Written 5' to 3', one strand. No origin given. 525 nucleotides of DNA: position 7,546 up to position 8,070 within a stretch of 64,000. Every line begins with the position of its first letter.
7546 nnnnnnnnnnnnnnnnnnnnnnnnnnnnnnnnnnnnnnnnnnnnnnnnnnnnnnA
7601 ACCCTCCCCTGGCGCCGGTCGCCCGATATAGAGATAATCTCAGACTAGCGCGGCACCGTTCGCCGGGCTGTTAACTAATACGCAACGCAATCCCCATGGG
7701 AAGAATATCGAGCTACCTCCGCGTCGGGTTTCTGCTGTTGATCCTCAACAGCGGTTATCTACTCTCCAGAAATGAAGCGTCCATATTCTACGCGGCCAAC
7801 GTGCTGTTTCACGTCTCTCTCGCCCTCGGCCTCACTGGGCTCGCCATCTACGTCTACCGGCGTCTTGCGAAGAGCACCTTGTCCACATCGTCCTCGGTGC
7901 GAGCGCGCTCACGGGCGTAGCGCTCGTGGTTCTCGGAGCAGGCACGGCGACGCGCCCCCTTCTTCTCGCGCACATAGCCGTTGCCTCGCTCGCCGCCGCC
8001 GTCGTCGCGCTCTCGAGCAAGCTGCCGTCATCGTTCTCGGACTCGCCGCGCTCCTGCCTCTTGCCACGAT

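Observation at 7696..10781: Degraded fusion-like locus: membrane anchor plus pentaheme cytochrome c plus beta-sandwich plus CRTAC1/ASPIC, mirroring an intact cytochrome-TPR / CRTAC1 neighbourhood elsewhere in the window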

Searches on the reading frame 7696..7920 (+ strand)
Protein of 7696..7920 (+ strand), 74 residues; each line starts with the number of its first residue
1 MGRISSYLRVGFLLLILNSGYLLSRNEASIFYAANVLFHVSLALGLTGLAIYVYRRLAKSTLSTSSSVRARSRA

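Call 3: search_protein_families(library=pfam, proteins=[window:7696-7920:+], max_evalue=0.01)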
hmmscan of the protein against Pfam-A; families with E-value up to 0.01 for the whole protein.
window:7696-7920:+ (74 aa): 0 families

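Call 4: search_protein_families(library=ncbifam, proteins=[window:7696-7920:+], max_evalue=0.01)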
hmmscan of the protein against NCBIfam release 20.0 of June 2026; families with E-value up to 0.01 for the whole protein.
window:7696-7920:+ (74 aa): 0 families
